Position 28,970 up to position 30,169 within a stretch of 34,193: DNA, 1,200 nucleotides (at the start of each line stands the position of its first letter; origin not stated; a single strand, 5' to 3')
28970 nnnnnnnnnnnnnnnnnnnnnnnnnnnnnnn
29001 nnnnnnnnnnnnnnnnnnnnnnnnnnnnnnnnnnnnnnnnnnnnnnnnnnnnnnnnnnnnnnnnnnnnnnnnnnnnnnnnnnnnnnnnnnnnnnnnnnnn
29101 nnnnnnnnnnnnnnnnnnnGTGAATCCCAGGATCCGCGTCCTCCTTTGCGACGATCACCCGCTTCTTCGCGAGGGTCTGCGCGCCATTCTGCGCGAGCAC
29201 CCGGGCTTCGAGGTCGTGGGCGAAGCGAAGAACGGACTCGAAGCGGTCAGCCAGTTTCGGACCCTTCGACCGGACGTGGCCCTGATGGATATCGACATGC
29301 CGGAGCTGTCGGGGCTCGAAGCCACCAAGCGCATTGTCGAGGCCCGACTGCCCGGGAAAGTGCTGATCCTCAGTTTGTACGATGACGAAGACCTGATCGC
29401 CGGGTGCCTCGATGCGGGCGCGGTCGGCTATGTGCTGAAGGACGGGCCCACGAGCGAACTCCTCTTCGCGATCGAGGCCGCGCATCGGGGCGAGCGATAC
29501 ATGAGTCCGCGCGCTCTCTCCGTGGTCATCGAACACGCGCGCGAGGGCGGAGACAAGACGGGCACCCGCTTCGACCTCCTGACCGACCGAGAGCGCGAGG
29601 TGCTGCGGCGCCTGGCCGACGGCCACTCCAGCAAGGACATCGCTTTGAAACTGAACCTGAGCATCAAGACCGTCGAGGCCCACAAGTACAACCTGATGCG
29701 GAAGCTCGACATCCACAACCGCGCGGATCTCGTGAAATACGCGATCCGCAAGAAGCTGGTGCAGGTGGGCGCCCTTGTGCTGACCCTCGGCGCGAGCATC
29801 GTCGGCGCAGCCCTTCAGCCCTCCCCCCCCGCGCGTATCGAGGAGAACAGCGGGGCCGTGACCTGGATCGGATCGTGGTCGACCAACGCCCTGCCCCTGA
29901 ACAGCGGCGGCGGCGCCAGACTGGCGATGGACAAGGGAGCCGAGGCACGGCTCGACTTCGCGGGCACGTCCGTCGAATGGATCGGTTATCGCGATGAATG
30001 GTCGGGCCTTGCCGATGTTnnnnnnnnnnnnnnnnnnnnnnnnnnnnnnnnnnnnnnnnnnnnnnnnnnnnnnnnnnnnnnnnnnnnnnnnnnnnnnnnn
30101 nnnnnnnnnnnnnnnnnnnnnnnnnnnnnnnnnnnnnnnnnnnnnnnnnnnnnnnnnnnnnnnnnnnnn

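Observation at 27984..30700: Topologically 'inverted' two-component system: a histidine kinase without TM segments, coupled to a response regulator that runs through a TM-like helix into two CBM-like domains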

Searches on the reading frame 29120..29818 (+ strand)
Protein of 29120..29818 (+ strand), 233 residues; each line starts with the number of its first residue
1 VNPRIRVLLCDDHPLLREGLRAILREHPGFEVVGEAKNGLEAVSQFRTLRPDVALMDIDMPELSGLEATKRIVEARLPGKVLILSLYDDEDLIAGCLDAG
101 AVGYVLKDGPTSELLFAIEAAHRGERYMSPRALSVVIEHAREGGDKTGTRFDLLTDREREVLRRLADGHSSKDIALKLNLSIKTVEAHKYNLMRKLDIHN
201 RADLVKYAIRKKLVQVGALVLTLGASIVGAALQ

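Call 42: find_homologous_proteins(query=window:29120-29818:+, max_evalue=1e-10)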
Query window:29120-29818:+ (233 aa): 6855 proteins with E <= 1e-10 among 8000 candidates; the best 120 are listed.
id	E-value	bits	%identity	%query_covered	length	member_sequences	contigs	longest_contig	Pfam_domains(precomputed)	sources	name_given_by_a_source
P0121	1.2e-118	412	87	94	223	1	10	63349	PF00196.26,PF08281.19,PF00072.31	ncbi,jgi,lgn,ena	-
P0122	7.5e-116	403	86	94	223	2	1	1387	PF00196.26,PF08281.19,PF00072.31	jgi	jgi:two-component system response regulator NreC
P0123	1.1e-115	403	86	94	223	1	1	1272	PF00196.26,PF08281.19,PF00072.31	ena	-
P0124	1.3e-115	403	84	94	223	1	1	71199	PF00196.26,PF08281.19,PF00072.31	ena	-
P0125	7.8e-115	400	84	94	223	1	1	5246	PF00196.26,PF08281.19,PF00072.31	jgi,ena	-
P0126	9.7e-115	400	84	94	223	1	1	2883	PF00196.26,PF08281.19,PF00072.31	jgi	jgi:two-component system response regulator NreC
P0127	1.0e-114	400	84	94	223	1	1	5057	PF00196.26,PF00072.31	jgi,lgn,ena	-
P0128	2.0e-114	399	83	94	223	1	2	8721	PF00196.26,PF08281.19,PF00072.31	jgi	jgi:DNA-binding NarL/FixJ family response regulator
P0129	2.3e-114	399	84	94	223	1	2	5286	PF00196.26,PF08281.19,PF00072.31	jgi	jgi:two-component system response regulator NreC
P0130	2.1e-113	395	83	94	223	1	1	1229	PF00196.26,PF08281.19,PF00072.31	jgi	-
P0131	2.3e-113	395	84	94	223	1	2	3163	PF00196.26,PF08281.19,PF00072.31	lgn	-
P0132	5.9e-113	394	83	94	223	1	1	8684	PF00196.26,PF08281.19,PF00072.31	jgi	jgi:DNA-binding NarL/FixJ family response regulator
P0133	1.4e-112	393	81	94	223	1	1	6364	PF00196.26,PF00072.31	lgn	-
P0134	3.0e-112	392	82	94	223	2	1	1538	PF00196.26,PF08281.19,PF00072.31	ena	-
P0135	4.2e-112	391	83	94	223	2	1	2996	PF00196.26,PF08281.19,PF00072.31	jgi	jgi:two-component system response regulator NreC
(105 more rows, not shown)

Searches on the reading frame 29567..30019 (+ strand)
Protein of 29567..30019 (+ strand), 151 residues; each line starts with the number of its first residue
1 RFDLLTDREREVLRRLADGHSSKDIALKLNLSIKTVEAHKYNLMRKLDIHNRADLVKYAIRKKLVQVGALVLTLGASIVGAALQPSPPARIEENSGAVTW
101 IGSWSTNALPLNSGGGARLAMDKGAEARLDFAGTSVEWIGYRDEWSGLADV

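Call 73: find_related_loci(query=window:29567-30019:+, collection=metagenome_contigs, flank=1500)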
Query window:29567-30019:+ (151 aa) in metagenome_contigs; peptide patterns used: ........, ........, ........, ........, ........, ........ (x = any residue, [..] = any of these).
305 stretches matched a pattern; 144 encode a relative of the query (tblastn E <= 1e-3); the best 80 are kept; 80 distinct loci.
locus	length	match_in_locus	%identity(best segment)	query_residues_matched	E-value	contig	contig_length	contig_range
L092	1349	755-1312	53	1-151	2e-54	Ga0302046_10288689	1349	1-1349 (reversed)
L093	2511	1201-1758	52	1-151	1e-51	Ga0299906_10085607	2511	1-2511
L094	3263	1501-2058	49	1-151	6e-51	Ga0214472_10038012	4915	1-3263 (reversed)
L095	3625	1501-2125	74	1-151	3e-35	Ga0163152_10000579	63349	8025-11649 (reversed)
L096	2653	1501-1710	84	1-70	8e-35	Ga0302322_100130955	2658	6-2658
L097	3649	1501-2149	84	1-151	1e-34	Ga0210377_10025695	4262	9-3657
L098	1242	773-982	83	1-70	2e-35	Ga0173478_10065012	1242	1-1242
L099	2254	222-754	85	1-151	3e-33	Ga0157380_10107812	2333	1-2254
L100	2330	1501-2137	81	2-151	6e-33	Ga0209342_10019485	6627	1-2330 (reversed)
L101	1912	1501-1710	80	1-70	2e-31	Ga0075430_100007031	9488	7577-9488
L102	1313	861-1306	80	1-109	2e-31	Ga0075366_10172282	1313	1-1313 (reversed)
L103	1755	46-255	79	1-70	7e-31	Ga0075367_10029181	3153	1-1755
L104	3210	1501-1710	73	1-70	1e-30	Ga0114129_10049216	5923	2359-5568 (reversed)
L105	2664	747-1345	76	1-151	2e-30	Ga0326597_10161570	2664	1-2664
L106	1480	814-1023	79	1-70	1e-30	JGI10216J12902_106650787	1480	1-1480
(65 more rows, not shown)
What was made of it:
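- Tried and rejected: L092-L094 looked fused because one alignment spanned the whole junction query at ~50% identity (call 73).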
